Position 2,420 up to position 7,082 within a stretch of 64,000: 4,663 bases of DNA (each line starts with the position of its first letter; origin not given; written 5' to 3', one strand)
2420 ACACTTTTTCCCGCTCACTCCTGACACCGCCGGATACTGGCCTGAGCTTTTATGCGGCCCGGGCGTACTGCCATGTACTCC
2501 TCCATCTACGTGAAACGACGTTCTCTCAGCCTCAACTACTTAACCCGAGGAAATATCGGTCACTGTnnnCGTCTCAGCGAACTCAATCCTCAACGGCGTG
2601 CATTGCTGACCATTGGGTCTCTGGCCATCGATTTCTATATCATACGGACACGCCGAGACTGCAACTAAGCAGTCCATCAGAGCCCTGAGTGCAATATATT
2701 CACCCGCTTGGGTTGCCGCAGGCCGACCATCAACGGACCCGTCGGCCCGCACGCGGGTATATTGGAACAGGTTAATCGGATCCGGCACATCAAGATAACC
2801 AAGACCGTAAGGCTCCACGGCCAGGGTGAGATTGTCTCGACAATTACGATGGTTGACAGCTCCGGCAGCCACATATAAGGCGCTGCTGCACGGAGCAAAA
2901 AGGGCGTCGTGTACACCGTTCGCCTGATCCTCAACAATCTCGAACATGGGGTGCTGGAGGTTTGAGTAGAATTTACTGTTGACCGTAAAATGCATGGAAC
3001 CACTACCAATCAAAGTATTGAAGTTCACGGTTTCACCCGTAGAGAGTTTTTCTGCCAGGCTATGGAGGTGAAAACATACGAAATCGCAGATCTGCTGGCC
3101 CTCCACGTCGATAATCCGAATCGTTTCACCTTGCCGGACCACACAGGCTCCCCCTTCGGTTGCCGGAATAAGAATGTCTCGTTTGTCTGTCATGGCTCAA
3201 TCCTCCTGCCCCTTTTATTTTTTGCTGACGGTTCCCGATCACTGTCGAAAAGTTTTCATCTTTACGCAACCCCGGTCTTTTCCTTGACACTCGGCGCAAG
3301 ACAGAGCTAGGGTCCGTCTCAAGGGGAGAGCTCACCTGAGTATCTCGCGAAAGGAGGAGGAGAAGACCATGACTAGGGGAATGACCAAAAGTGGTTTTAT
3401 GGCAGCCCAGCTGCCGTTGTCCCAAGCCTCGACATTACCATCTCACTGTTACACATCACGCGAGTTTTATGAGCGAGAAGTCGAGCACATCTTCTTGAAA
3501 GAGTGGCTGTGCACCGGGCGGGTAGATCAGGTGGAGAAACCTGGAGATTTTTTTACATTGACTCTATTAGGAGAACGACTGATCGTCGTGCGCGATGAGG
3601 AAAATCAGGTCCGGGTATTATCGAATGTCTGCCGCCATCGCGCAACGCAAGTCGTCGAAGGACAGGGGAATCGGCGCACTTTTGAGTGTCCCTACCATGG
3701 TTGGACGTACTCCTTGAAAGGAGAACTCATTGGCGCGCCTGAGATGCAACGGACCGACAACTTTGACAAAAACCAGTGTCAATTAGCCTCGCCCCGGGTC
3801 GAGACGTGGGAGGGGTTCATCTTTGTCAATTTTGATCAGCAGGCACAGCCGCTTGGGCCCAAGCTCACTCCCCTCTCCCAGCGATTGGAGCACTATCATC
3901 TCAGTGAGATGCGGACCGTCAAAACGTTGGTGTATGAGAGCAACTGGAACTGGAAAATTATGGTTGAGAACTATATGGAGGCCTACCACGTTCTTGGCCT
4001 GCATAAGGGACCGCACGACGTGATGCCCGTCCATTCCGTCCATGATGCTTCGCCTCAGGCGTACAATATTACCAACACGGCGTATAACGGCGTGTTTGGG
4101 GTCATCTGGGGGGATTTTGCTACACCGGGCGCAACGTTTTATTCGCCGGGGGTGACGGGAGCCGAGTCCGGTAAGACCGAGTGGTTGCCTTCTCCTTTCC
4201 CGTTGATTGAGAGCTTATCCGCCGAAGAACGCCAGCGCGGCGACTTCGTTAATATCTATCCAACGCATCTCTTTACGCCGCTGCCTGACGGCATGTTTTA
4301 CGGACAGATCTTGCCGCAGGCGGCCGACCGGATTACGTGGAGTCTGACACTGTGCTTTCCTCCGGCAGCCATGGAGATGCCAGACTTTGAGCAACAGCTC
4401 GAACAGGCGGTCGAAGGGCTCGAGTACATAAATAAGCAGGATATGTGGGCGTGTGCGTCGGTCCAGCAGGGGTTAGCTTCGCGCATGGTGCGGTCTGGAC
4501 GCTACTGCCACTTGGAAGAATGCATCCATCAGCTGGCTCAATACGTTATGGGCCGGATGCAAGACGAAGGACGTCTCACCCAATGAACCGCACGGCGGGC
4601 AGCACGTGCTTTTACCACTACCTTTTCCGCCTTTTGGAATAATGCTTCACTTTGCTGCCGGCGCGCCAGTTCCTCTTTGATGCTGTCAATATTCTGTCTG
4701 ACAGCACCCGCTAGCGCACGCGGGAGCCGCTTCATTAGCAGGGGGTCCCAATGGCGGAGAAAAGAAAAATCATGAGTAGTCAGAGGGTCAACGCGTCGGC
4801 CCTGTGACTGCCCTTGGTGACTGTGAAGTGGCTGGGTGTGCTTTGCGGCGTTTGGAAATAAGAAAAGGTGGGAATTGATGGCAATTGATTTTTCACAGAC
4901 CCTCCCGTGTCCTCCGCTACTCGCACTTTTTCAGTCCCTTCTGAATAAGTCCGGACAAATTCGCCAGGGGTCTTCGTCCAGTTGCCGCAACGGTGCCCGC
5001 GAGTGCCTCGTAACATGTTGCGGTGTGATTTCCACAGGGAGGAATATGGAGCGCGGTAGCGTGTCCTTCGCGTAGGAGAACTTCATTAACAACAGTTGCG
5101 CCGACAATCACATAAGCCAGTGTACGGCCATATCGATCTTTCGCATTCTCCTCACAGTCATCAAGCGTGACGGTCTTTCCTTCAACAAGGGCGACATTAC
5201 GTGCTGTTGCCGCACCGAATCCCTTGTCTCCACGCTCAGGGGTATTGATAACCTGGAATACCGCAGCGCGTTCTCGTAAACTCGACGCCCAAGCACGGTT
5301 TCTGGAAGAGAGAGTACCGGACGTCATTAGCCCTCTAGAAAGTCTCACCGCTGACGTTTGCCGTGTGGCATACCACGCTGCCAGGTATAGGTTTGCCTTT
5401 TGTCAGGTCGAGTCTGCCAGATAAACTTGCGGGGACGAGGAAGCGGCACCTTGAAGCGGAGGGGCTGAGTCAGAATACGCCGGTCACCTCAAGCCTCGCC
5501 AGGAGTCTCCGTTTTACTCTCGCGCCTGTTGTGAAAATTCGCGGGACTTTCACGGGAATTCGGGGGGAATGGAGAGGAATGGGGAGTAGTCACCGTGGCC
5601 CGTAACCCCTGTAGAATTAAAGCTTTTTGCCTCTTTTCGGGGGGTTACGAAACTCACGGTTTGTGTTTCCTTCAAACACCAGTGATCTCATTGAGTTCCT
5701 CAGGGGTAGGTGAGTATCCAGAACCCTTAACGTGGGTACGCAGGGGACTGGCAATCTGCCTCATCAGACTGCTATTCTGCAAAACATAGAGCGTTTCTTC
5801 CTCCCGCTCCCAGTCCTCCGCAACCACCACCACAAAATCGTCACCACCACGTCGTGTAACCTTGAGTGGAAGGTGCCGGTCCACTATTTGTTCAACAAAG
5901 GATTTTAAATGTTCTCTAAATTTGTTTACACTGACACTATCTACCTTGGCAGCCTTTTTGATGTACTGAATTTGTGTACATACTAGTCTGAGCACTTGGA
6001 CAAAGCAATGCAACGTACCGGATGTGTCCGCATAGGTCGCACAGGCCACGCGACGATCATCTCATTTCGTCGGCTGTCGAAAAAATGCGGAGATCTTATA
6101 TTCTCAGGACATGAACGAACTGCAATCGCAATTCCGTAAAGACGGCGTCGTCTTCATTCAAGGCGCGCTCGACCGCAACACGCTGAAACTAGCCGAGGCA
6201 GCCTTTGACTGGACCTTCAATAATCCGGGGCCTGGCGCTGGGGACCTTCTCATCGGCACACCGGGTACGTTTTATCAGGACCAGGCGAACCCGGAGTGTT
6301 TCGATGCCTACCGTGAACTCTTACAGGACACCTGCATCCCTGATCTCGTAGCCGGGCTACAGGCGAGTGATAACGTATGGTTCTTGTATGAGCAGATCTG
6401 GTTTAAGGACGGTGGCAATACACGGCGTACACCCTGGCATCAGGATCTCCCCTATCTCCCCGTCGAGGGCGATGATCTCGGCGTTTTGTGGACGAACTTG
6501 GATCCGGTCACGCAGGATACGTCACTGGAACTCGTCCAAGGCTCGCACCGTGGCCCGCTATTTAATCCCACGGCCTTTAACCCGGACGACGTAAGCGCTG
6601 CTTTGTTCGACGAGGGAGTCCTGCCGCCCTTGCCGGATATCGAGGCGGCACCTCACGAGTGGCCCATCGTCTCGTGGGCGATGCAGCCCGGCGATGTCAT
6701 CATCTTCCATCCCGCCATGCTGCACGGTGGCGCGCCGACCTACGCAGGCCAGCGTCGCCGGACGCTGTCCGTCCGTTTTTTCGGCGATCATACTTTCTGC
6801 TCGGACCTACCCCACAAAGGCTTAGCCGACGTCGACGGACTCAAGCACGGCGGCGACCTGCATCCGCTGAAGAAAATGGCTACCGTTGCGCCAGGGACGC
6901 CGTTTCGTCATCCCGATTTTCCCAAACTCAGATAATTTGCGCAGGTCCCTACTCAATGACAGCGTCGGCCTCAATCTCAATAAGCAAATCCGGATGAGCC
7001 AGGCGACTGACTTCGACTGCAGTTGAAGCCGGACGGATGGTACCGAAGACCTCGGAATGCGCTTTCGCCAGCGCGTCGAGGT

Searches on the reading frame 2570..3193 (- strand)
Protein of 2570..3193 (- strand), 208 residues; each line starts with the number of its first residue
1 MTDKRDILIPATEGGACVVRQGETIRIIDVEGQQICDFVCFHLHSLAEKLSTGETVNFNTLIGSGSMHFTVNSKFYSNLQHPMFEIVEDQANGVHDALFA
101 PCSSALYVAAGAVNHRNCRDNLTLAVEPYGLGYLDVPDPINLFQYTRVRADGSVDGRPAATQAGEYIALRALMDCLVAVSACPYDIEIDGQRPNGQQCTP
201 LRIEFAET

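Call 30: search_protein_families(library=pfam, proteins=[window:2570-3193:-], max_evalue=0.00001)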
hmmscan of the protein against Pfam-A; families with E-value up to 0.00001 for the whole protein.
window:2570-3193:- (208 aa): 1 family
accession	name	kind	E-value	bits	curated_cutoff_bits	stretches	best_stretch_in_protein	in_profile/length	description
PF09347.15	DUF1989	-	3.3e-45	154.2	27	1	9-176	3-168/168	Domain of unknown function (DUF1989)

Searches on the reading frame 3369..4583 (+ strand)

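Call 28: search_protein_families(library=pfam, proteins=[window:3369-4583:+], max_evalue=0.00001)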
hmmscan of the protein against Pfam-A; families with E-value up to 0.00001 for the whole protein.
window:3369-4583:+ (405 aa): 2 families
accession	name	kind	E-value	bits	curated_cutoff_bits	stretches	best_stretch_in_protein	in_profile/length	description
PF00848.25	Ring_hydroxyl_A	-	1.2e-33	117.2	24.9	1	179-398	2-207/208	Ring hydroxylating alpha subunit (catalytic domain)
PF00355.32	Rieske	-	2.7e-22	78.9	20.3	1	45-132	1-87/88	Rieske [2Fe-2S] domain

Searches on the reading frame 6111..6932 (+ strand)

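Call 28: search_protein_families(library=pfam, proteins=[window:6111-6932:+], max_evalue=0.00001)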
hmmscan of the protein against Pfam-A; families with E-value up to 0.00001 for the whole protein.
window:6111-6932:+ (274 aa): 1 family
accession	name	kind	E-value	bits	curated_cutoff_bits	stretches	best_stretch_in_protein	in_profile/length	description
PF05721.19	PhyH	-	2.4e-15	57.8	22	1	52-217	59-212/213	Phytanoyl-CoA dioxygenase (PhyH)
